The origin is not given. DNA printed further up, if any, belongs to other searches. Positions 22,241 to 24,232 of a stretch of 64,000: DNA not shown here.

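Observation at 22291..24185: Compositionally foreign single-gene insertion: SEC-C zinc hook fused to a large unassigned body with a PD-(D/E)xK-like motif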

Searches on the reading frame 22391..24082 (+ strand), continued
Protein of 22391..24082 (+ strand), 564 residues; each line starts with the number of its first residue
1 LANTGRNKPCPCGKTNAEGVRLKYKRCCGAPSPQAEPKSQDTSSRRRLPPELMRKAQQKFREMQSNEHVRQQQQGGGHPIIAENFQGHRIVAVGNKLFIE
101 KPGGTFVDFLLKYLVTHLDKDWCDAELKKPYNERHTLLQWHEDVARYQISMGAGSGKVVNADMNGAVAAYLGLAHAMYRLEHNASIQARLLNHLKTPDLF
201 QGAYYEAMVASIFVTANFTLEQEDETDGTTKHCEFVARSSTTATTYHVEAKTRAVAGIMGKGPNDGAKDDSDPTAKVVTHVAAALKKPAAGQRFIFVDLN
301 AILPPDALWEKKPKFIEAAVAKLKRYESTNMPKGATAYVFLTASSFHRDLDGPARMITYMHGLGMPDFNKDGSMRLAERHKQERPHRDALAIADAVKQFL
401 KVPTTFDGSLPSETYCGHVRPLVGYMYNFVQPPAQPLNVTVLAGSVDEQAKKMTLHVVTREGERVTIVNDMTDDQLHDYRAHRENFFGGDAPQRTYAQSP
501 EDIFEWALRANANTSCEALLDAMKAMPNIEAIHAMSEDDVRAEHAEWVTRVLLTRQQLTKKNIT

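Call 61: get_annotated_region(hit=H2, flank=7000)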
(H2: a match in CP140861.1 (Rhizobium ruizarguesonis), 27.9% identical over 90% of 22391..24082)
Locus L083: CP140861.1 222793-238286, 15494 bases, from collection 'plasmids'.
description: Rhizobium ruizarguesonis strain TP23 plasmid pRlX5, complete sequence
organism: Rhizobium ruizarguesonis (NCBI taxid 2081791)
taxonomy: Bacteria; Pseudomonadota; Alphaproteobacteria; Hyphomicrobiales; Rhizobiaceae; Rhizobium; Rhizobium ruizarguesonis
host: -; source: Trifolium pratense,whole organism; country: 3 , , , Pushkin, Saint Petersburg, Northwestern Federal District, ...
typing (MOB-suite, as given by PLSDB): mobilizable; relaxase MOBQ
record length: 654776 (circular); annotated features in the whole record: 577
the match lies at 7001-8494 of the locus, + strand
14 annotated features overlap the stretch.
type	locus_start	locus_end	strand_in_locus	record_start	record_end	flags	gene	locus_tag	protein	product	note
CDS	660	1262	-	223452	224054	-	-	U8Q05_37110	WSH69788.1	hypothetical protein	-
CDS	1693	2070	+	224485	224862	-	-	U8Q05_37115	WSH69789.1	succinoglycan biosynthesis protein exoi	-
CDS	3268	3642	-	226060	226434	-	-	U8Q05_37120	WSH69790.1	thermonuclease family protein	-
CDS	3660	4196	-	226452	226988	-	-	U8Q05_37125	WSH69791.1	hypothetical protein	-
CDS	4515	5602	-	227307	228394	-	-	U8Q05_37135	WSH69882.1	IS3 family transposase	-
CDS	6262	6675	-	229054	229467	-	-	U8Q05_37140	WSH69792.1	hypothetical protein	-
CDS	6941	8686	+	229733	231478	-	-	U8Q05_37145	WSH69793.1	SEC-C metal-binding domain-containing protein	-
CDS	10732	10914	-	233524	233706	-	-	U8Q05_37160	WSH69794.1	hypothetical protein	-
CDS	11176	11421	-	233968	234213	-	-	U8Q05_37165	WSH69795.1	hypothetical protein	-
CDS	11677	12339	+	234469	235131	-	-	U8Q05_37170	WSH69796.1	DUF1684 domain-containing protein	-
CDS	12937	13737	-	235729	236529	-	-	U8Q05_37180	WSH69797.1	type IV toxin-antitoxin system AbiEi family antitoxin domain-containing protein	-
CDS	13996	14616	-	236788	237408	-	-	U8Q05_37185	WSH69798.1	glutathione S-transferase family protein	-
CDS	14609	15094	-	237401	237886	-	-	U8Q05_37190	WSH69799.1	SRPBCC domain-containing protein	-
CDS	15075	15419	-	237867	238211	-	-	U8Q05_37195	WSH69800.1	metalloregulator ArsR/SmtB family transcription factor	-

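Call 64: search_protein_families(library=pfam, alignment_id=A3, max_evalue=0.00001)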
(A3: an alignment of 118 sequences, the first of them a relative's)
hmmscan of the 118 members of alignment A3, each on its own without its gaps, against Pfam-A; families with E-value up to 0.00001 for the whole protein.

A. member 1, L009:8757-9257:- (167 aa): 0 families

B. families by the number of members that match (of 118 scanned): 87 families (the first 25 are shown)
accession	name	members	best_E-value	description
PF02384.22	N6_Mtase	2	1.1e-73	N-6 DNA Methylase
PF00239.26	Resolvase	2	3.5e-44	Resolvase, N terminal domain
PF03235.19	GmrSD_N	2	4.2e-37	GmrSD restriction endonuclease, N-terminal domain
PF07510.16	GmrSD_C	2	1.2e-26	GmrSD restriction endonucleases, C-terminal domain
PF00589.27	Phage_integrase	2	9.1e-20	Phage integrase family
PF01381.28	HTH_3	2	1.5e-09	Helix-turn-helix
PF18899.5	DUF5655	2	2.4e-06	Domain of unknown function (DUF5655)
PF00154.27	RecA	1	9e-145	recA bacterial DNA recombination protein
PF02934.20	GatB_N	1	5e-119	GatB/GatE catalytic domain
PF00275.25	EPSP_synthase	1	6.7e-109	EPSP synthase (3-phosphoshikimate 1-carboxyvinyltransferase)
PF03796.21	DnaB_C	1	1.2e-103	DnaB-like helicase C terminal domain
PF00268.27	Ribonuc_red_sm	1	5e-93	Ribonucleotide reductase, small chain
PF04860.17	Phage_portal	1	1.9e-89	Phage portal protein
PF03050.20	DDE_Tnp_IS66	1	1.8e-86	Transposase IS66 family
PF02646.22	RmuC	1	4e-85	RmuC family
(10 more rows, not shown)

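Call 65: search_protein_families(library=padloc, alignment_id=A3, max_evalue=1e-10)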
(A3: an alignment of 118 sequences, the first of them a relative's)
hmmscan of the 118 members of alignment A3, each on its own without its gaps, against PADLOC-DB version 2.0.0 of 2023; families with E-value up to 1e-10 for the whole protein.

A. member 1, L009:8757-9257:- (167 aa): 0 families

B. families by the number of members that match (of 118 scanned): 121 families (the first 25 are shown)
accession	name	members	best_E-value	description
PDLC03604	REase_MTase_IIG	2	0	Type IIG restriction enzyme-methyltransferase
PDLC02693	Orf5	2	1.1e-171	Orf5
PDLC02702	Orf5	2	2.3e-70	Orf5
PDLC04155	HEC-06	2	5.3e-65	-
PDLC04154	HEC-06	2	1.7e-60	-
PDLC04157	HEC-06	2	5.6e-60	-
PDLC02700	Orf5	2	3.8e-52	Orf5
PDLC02687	Orf5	2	8.2e-48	Orf5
PDLC02695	Orf5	2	1.4e-38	Orf5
PDLC02691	Orf5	2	5.8e-36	Orf5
PDLC03655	mREase_IV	2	1.7e-34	Type IV methyl-directed restriction enzyme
PDLC02692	Orf5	2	4.8e-30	Orf5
PDLC02686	Orf5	2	6.3e-30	Orf5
PDLC02690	Orf5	2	1.8e-28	Orf5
PDLC02701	Orf5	2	1.7e-26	Orf5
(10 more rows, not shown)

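Call 66: search_dna_similar(query=window:22391-24082:+, collection=phages, mode=protein, max_evalue=0.001, max_rows=20)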
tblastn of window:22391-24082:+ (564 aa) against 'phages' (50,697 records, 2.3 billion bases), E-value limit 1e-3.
No match.

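Call 67: find_related_loci(query=A1, collection=viral_contigs, flank=8000)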
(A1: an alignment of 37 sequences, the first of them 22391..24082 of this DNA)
Query A1 (564 aa) in viral_contigs; peptide patterns used: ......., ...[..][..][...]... (x = any residue, [..] = any of these).
80 stretches matched a pattern; 3 encode a relative of the query (tblastn E <= 1e-3); 3 distinct loci.
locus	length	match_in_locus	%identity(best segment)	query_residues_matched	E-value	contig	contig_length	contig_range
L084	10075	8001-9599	41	1-547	9e-125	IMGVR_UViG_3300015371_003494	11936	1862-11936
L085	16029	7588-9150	38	5-546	5e-122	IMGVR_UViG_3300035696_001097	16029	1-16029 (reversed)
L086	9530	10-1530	39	54-562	3e-105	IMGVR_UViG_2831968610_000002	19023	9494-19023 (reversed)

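Call 71: find_encoding_contigs(protein=P0003, flank=8000, max_places=3)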
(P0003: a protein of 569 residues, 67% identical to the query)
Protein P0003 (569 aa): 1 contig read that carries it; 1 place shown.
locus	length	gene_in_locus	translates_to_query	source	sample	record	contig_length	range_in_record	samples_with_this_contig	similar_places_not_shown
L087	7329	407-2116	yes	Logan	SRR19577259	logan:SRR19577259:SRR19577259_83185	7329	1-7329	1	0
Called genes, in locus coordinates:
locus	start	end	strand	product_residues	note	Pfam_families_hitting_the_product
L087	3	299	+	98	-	?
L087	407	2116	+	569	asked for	-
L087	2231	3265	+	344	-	PF17419:MauJ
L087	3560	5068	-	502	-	PF13481:AAA_25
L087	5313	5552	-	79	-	-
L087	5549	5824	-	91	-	-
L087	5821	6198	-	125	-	-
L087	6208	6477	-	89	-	-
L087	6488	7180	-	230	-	-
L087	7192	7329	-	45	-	?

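Call 72: find_encoding_contigs(protein=P0002, flank=3000, max_places=3)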
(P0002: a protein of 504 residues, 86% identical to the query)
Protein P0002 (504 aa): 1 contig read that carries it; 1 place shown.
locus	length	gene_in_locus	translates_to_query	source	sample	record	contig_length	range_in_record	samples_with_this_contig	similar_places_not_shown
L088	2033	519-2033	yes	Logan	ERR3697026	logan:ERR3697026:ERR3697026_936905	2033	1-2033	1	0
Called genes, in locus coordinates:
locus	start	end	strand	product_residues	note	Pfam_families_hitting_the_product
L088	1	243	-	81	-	?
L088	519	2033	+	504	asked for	?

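Call 77: find_encoding_contigs(protein=P0022, flank=6000, max_places=10)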
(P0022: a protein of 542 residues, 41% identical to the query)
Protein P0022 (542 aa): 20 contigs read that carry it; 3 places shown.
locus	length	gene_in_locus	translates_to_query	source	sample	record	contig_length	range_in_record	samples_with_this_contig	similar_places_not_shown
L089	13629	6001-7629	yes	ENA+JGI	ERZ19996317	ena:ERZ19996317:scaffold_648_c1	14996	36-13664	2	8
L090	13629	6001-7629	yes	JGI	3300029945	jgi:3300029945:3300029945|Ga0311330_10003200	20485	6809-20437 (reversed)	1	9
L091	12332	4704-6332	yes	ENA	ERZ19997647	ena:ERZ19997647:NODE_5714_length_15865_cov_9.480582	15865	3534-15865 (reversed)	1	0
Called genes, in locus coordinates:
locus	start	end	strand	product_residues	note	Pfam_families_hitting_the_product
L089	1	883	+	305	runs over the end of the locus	?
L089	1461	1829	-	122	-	-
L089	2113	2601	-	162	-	-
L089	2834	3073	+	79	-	-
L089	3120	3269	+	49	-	-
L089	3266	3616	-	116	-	-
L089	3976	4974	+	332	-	PF02899:Phage_int_SAM_1, PF13495:Phage_int_SAM_4 (weak), PF00589:Phage_integrase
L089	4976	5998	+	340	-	-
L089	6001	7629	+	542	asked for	PF02810:SEC-C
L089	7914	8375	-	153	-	-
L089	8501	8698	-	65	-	-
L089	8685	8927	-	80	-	-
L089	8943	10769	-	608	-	PF00580:UvrD-helicase, PF01443:Viral_helicase1 (faint), PF13245:AAA_19, PF00580:UvrD-helicase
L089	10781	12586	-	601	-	PF02463:SMC_N (faint), PF11398:DUF2813, PF13175:AAA_15, PF13476:AAA_23 (weak), PF13304:AAA_21 (faint), PF13175:AAA_15, PF20469:OLD-like_TOPRIM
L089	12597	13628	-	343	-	PF08843:AbiEii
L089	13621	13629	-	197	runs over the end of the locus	PF17194:AbiEi_3_N (faint), PF19570:DUF6088, PF13338:AbiEi_4 (weak)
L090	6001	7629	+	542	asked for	PF02810:SEC-C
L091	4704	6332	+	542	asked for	PF02810:SEC-C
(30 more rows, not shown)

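Call 81: search_protein_families(library=pfam, alignment_id=A5, max_evalue=0.00001)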
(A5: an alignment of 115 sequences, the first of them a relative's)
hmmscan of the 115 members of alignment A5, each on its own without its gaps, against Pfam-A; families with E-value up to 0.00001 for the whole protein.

A. member 1, L009:8310-8579:+ (90 aa): 0 families

B. families by the number of members that match (of 115 scanned): 129 families (the first 25 are shown)
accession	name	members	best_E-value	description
PF00239.26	Resolvase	4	1.4e-45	Resolvase, N terminal domain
PF00005.33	ABC_tran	2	1.2e-33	ABC transporter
PF01555.25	N6_N4_Mtase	2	1.3e-28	DNA methylase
PF02518.31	HATPase_c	2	3.9e-18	Histidine kinase-, DNA gyrase B-, and HSP90-like ATPase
PF00082.27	Peptidase_S8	2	2.2e-16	Subtilase family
PF00072.30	Response_reg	2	3e-15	Response regulator receiver domain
PF13155.12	Toprim_2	2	7.1e-15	Toprim-like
PF13304.12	AAA_21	2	1.5e-10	AAA domain, putative AbiEii toxin, Type IV TA system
PF02463.25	SMC_N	2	1.7e-08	RecF/RecN/SMC N terminal domain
PF02195.25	ParB_N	2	6.2e-08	ParB N-terminal domain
PF02867.20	Ribonuc_red_lgC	1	1.1e-198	Ribonucleotide reductase, barrel domain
PF00171.27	Aldedh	1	5.7e-128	Aldehyde dehydrogenase family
PF02934.20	GatB_N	1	5e-119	GatB/GatE catalytic domain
PF09903.14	DUF2130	1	5.5e-84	Uncharacterized protein conserved in bacteria (DUF2130)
PF13424.12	TPR_12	1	6.2e-82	Tetratricopeptide repeat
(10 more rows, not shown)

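Call 86: search_protein_families(library=pfam, proteins=[L089:4976-5995:+, L081:6011-6811:+, L082:6190-7014:+, L010:11644-12414:+, L080:841-1242:+, L080:1259-1699:+, L089:3976-4971:+, L005:9673-10524:+], max_evalue=0.01)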
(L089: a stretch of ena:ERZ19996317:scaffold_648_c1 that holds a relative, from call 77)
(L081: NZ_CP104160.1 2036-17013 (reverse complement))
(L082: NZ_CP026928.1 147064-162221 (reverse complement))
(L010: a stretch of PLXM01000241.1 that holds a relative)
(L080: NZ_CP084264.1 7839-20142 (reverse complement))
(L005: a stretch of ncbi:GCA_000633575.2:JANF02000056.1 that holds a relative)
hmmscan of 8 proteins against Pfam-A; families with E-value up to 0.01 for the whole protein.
L089:4976-5995:+ (340 aa): 1 family
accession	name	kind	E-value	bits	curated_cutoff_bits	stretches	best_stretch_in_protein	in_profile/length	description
PF13391.12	HNH_2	-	1.9e-05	24.8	21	1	40-85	10-59/66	HNH endonuclease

L081:6011-6811:+ (267 aa): 0 families

L082:6190-7014:+ (275 aa): 0 families

L010:11644-12414:+ (257 aa): 0 families

L080:841-1242:+ (134 aa): 0 families

L080:1259-1699:+ (147 aa): 0 families

L089:3976-4971:+ (332 aa): 3 families
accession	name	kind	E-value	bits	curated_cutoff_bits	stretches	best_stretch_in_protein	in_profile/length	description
PF00589.27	Phage_integrase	-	9.4e-25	87.8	27.1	1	147-319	5-169/172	Phage integrase family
PF02899.23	Phage_int_SAM_1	-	2.2e-09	37.9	22.3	1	52-118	16-81/83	Phage integrase, N-terminal SAM-like domain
PF13495.12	Phage_int_SAM_4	-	1.6e-06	28.8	27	1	53-119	17-81/85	Phage integrase, N-terminal SAM-like domain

L005:9673-10524:+ (284 aa): 0 families
